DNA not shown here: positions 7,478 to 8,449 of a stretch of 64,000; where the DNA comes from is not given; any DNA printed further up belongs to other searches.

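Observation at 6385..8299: Thioester-domain adhesin with a dedicated class-B sortase and a non-canonical VPDTN sorting signal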

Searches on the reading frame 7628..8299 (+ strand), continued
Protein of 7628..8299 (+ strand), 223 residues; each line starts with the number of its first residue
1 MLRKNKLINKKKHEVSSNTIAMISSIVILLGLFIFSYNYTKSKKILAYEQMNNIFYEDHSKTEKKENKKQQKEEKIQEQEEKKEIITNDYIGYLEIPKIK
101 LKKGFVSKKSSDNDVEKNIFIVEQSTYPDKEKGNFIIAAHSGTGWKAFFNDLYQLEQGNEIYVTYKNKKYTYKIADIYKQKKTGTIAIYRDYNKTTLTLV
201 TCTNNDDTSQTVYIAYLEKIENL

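Call 43: search_solved_structures(query=window:7628-8299:+, max_evalue=0.00001, show_alignments=5)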
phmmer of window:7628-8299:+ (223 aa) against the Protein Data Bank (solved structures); distinct sequences matched with E-value up to 0.00001: 11.
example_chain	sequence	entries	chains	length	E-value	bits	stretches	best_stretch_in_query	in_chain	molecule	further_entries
4d70_A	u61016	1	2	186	6e-13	52.1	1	61-206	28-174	SORTASE FAMILY PROTEIN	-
24rr_A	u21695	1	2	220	9e-10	41.7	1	80-204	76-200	Ebp pilus assembly class C sortase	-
2kw8_A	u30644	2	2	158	5.7e-09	39.1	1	88-214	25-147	LPXTG-site transpeptidase family protein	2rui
3rcc_A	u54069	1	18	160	7.1e-08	35.5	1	134-220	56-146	Sortase SrtA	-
7s56_A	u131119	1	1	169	8.2e-08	35.4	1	134-220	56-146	Class A sortase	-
8gmx_A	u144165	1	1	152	1.7e-07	34.3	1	88-204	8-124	Class C sortase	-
4d7w_A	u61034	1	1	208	6.1e-07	32.5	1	83-204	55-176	SORTASE FAMILY PROTEIN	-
6ixz_A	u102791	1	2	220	6.5e-07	32.4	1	83-202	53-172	Sortase family protein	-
7d6p_A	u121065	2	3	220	7.5e-07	32.2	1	83-202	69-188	Sortase family protein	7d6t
2ln7_A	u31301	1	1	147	2.5e-06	30.5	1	88-204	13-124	LPXTG-site transpeptidase family protein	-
4tqx_A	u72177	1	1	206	4.8e-06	29.6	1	143-213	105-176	Sortase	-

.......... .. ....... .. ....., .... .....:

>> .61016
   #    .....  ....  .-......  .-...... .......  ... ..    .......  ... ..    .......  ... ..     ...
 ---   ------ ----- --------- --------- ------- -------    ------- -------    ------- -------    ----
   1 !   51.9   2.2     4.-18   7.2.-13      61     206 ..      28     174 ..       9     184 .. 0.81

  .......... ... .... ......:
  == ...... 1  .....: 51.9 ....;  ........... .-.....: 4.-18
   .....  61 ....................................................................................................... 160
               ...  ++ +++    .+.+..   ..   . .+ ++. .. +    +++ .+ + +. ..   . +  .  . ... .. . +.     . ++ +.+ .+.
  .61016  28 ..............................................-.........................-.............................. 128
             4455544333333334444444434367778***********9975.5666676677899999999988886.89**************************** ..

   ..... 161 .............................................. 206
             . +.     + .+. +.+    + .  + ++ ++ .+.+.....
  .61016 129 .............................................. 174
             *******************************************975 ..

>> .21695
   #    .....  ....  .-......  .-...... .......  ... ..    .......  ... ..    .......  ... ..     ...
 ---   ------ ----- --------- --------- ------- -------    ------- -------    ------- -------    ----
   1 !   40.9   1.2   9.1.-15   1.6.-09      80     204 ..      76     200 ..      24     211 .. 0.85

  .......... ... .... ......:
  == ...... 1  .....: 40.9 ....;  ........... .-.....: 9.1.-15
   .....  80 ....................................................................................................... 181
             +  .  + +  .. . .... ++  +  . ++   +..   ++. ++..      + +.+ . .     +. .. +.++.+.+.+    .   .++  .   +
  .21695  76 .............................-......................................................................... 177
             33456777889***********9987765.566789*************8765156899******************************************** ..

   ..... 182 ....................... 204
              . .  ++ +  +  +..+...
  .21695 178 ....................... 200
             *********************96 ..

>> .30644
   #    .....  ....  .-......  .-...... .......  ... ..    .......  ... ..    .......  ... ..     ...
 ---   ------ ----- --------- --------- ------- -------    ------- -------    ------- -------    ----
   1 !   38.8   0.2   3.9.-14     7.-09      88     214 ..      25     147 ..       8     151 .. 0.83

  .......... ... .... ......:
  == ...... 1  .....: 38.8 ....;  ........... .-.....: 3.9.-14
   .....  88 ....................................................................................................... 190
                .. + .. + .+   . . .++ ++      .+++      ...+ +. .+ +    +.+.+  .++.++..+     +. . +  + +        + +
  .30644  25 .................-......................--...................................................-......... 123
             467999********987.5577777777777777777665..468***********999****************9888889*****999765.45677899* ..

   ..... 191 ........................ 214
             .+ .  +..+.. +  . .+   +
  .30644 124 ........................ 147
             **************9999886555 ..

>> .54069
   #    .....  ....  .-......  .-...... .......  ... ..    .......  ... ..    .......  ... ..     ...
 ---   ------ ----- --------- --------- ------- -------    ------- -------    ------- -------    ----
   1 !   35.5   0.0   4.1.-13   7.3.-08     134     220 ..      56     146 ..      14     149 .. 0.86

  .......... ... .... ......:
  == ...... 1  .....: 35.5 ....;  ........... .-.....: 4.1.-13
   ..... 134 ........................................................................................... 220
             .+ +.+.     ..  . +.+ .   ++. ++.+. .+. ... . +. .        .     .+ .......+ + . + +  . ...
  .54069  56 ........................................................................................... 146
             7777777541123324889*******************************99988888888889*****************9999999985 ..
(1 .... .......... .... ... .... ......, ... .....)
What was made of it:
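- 8255..8257 (+): Gln210 codon at the start of strand 8, the position held by the triad Arg in other sortases. HMMER alignments place the Arg of S. agalactiae SrtA opposite Q210 and the Arg of B. anthracis SrtA opposite T211 (call 43).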

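Call 50: predict_structure(alignment_id=A1)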
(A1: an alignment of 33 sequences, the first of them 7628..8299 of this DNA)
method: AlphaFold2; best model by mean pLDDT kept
length: 223 residues; sequences in the alignment: 33
mean_pLDDT: 72.5   pTM: 0.62
mean pLDDT of the five models: 72.5, 70.9, 69.5, 69.0, 68.7
residues with pLDDT >= 90: 38; 70-90: 104; 50-70: 46; < 50: 35
segments of 3 or more residues with pLDDT < 50: 1-10, 59-83
pLDDT, mean of each block of 10 residues (from residue 1): 42 69 87 75 66 63 30 32 61 90 85 79 77 78 57 88 92 92 78 87 69 92 88
secondary structure, 60 per line:
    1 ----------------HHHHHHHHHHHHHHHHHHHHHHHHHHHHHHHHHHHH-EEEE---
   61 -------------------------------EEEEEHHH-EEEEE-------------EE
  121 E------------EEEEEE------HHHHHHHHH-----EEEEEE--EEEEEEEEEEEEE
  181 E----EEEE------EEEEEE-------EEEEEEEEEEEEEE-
elements in order: H17-52 E54-57 E92-96 E101-105 E119-121 E134-139 H146-154 E160-165 E168-181 E186-189 E196-201 E209-222
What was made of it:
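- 8255..8257 (+): Strand 8 is residues 209-222 (call 50).
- On Class B sortase: 14 residues lie between strands 168-181 and 196-201, with no helix (call 50).
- Only 14 residues, without a helix, lie between strands 6 and 7 (call 50).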

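Call 53: fold_search(model_id=the predicted structure, library=pdb)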
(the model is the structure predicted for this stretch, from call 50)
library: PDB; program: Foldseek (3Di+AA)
matches with E <= 10: 499; with E <= 0.001: 131
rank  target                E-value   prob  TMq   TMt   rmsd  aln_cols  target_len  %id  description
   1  3rcc_F                8.2e-11  1.00  0.50  0.80   3.1       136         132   26  Crystal Structure of the Streptococcus agalactiae Sortase A (released 2011-09-07)
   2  3rcc_O                1.5e-10  1.00  0.48  0.77   3.4       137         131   26  Crystal Structure of the Streptococcus agalactiae Sortase A (released 2011-09-07)
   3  3rcc_I                3.7e-10  1.00  0.49  0.80   3.2       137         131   25  Crystal Structure of the Streptococcus agalactiae Sortase A (released 2011-09-07)
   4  2kw8_MODEL_1_A        4.4e-10  1.00  0.47  0.65   3.5       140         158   21  Solution Structure of Bacillus anthracis Sortase A (SrtA) Transpeptidase (released 2010-05-26)
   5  5hu4                  5.3e-10  1.00  0.49  0.72   3.2       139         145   19  Cystal structure of listeria monocytogenes sortase A (released 2017-02-01)
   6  7s56                  6.0e-10  1.00  0.49  0.65   3.2       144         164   24  Sortase A from Streptococcus agalactiae, residues 79-247 (released 2022-01-12)
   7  4tqx                  6.0e-10  1.00  0.48  0.53   3.3       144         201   22  Molecular Basis of Streptococcus mutans Sortase A Inhibition by Chalcone. (released 2015-05-20)
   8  3g66_B                8.2e-10  1.00  0.51  0.57   3.2       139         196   21  The crystal structure of Streptococcus pneumoniae Sortase C provides novel insights into catalysis as well as pilin su (released 2009-09-01)
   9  7f87_A                1.1e-09  1.00  0.49  0.73   3.2       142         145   20  Crystal structure of housekeeping sortase SrtA bound with self derived tripeptide from Lactobacillus rhamnosus GG (released 2022-07-06)
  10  3rcc_H                1.1e-09  1.00  0.47  0.76   3.3       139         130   24  Crystal Structure of the Streptococcus agalactiae Sortase A (released 2011-09-07)
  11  3g66_A                1.3e-09  1.00  0.52  0.60   3.3       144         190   19  The crystal structure of Streptococcus pneumoniae Sortase C provides novel insights into catalysis as well as pilin su (released 2009-09-01)
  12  3rcc_Q                1.4e-09  1.00  0.48  0.77   3.2       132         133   26  Crystal Structure of the Streptococcus agalactiae Sortase A (released 2011-09-07)
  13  7cfj_A                1.6e-09  1.00  0.49  0.73   3.3       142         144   20  Crystal structure of housekeeping sortase SrtA from Lactobacillus rhamnosus GG (released 2022-03-02)
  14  3g69_B                2.0e-09  1.00  0.51  0.57   3.5       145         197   21  The crystal structure of Streptococcus pneumoniae Sortase C provides novel insights into catalysis as well as pilin su (released 2009-09-01)
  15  3g69_A                2.2e-09  1.00  0.50  0.58   3.5       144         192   20  The crystal structure of Streptococcus pneumoniae Sortase C provides novel insights into catalysis as well as pilin su (released 2009-09-01)
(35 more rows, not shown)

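Call 54: search_protein_representatives(protein=window:7628-8299:+)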
Query: 223 residues. Proteins with E-value up to 0.001 (for the whole library): 2304; up to 1e-10: 859; up to 1e-30: 96. The best 150 are listed.
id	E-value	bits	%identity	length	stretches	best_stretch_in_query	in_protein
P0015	5.5e-84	297.2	72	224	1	9-220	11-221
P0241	8.8e-69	247.5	56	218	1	12-217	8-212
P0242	2.9e-51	190.3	49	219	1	20-218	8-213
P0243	1.7e-50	187.8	51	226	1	14-217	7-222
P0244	2.5e-50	187.3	49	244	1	16-221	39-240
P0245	3.6e-49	183.5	47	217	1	16-217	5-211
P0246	6.6e-49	182.6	50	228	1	3-217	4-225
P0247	3.1e-48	180.4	74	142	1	1-137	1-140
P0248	3.7e-48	180.2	64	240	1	89-222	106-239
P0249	2.2e-47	177.7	46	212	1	16-218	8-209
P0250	6.3e-47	176.2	50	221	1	19-222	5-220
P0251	1.0e-46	175.5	44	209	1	15-220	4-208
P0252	1.3e-45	171.9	70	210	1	100-217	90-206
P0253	3.7e-45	170.4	52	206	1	10-174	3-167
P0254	5.8e-45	169.7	45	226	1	14-217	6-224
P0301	1.4e-33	132.5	39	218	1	19-214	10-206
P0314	4.4e-32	127.7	48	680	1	62-218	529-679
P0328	2.3e-31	125.3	43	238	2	82-207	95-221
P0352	7.6e-30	120.4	42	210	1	21-215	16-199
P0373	6.7e-29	117.3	38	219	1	1-217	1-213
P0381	1.1e-28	116.6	47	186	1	22-214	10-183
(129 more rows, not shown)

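Call 56: find_encoding_contigs(protein=P0001, flank=3000, max_places=3)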
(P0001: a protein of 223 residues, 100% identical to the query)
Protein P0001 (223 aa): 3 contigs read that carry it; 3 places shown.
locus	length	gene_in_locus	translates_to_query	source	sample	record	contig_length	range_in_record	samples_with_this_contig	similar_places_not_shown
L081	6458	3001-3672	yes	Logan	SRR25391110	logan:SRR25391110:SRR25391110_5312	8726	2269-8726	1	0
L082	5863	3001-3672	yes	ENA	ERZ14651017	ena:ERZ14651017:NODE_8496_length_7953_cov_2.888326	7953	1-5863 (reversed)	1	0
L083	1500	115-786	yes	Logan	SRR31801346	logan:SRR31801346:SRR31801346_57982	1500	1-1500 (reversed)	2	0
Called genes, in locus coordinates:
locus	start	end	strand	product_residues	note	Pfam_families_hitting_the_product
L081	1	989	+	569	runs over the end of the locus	PF00239:Resolvase, PF07508:Recombinase, PF13408:Zn_ribbon_recom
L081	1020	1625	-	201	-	PF13379:NMT1_2, PF09084:NMT1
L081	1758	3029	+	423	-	PF08341:TED, PF17802:SpaA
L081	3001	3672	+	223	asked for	PF04203:Sortase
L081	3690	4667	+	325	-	-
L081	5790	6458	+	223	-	?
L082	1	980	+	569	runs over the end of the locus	PF00239:Resolvase, PF07508:Recombinase, PF13408:Zn_ribbon_recom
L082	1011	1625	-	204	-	PF13379:NMT1_2, PF09084:NMT1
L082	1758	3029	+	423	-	PF08341:TED, PF17802:SpaA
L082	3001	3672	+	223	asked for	PF04203:Sortase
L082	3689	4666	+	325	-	-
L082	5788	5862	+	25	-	?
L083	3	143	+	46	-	?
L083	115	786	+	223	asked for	PF04203:Sortase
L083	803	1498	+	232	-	?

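Call 81: find_encoding_contigs(protein=P0301, flank=5000, max_places=2)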
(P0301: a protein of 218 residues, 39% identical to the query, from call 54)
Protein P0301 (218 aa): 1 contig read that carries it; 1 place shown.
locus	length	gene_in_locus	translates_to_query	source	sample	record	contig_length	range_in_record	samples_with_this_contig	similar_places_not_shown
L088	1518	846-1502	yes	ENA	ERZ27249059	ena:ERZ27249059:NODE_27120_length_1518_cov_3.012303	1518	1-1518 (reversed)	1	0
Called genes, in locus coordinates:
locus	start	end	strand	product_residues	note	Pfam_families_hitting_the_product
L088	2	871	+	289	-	?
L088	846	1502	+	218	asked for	PF04203:Sortase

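Call 82: find_encoding_contigs(protein=P0373, flank=5000, max_places=2)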
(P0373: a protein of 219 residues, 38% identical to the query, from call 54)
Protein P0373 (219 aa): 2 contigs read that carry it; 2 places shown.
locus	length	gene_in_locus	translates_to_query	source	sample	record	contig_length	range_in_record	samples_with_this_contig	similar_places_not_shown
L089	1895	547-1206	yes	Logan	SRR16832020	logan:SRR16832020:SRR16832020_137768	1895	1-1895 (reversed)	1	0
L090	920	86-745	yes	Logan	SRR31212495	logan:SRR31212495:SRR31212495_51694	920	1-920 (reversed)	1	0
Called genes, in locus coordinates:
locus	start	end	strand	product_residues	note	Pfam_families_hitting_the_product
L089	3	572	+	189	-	?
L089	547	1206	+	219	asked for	PF04203:Sortase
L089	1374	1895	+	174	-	?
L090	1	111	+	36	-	?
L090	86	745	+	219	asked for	PF04203:Sortase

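Call 84: find_encoding_contigs(protein=P0352, flank=4000, max_places=1)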
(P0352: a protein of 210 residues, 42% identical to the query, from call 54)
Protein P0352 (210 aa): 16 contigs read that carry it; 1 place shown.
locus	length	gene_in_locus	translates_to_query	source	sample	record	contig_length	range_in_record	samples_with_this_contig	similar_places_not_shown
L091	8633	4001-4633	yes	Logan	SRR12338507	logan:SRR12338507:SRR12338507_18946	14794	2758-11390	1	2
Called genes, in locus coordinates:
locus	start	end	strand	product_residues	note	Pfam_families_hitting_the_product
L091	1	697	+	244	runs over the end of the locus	PF01555:N6_N4_Mtase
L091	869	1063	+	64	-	-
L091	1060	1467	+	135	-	-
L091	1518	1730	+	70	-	-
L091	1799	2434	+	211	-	-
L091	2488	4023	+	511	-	PF08341:TED (weak), PF17802:SpaA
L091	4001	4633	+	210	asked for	PF04203:Sortase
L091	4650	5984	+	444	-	PF19597:TrbL_4 (weak), PF26635:DUF8208 (weak), PF19597:TrbL_4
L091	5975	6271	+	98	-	-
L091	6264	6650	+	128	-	-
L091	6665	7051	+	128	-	PF14190:DUF4313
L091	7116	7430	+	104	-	-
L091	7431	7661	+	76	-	-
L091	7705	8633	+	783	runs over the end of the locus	PF26593:TraC-like, PF12846:AAA_10 (faint), PF13401:AAA_22 (faint), PF19044:P-loop_TraG, PF01935:DUF87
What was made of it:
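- A related TED-sortase cassette lies among TrbL/VirB6-like and TraC/VirB4-like genes in L091 (call 84).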

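Call 85: find_encoding_contigs(protein=P0381, flank=4000, max_places=1)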
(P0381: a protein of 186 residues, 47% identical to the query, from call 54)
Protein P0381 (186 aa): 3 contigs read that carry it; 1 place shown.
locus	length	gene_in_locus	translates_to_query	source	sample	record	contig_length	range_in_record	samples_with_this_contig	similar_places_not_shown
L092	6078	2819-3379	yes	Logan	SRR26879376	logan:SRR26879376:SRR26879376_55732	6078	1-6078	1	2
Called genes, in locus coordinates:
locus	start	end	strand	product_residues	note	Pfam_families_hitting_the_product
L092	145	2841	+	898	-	PF20610:TED_2 (weak), PF17210:SdrD_B (faint), PF13620:CarboxypepD_reg (faint), PF11974:bMG3 (faint), PF17802:SpaA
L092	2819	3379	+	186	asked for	PF04203:Sortase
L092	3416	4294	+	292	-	-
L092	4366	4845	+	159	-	PF11611:DUF4352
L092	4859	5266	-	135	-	-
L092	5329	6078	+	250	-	?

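Call 86: find_encoding_contigs(protein=P0328, flank=4000, max_places=1)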
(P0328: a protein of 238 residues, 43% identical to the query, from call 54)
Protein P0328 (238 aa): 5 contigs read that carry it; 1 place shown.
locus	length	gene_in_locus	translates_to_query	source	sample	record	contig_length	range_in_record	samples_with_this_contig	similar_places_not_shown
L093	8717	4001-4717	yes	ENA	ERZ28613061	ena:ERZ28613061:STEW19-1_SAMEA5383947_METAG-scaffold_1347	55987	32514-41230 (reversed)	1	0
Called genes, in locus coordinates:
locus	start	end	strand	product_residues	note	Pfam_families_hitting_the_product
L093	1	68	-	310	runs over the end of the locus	PF01841:Transglut_core (weak)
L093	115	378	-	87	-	PF01649:Ribosomal_S20p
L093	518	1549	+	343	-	PF03418:Peptidase_A25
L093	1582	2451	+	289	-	PF07454:SpoIIP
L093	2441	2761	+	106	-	-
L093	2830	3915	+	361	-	-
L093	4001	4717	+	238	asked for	PF04203:Sortase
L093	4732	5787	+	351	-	-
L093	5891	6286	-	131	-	PF14181:YqfQ (weak)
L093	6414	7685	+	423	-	PF28597:T2SSF_N (weak), PF00482:T2SSF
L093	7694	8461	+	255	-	PF06750:A24_N_bact, PF01478:Peptidase_A24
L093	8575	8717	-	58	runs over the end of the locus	PF10957:Spore_Cse60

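Call 87: find_encoding_contigs(protein=P0314, flank=4000, max_places=1)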
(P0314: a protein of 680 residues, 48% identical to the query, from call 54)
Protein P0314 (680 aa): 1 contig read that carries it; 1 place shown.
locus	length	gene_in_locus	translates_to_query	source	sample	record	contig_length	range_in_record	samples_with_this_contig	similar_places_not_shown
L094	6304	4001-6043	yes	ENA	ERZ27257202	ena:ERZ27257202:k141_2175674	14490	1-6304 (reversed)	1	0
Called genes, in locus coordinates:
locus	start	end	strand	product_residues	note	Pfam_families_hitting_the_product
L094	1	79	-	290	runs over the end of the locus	PF00781:DAGK_cat, PF19279:YegS_C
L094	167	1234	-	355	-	-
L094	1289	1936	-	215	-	-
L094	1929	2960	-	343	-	PF03706:LPG_synthase_TM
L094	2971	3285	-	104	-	PF01906:YbjQ_1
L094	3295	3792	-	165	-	-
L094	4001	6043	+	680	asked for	PF13620:CarboxypepD_reg (faint), PF17802:SpaA, PF04203:Sortase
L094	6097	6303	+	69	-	?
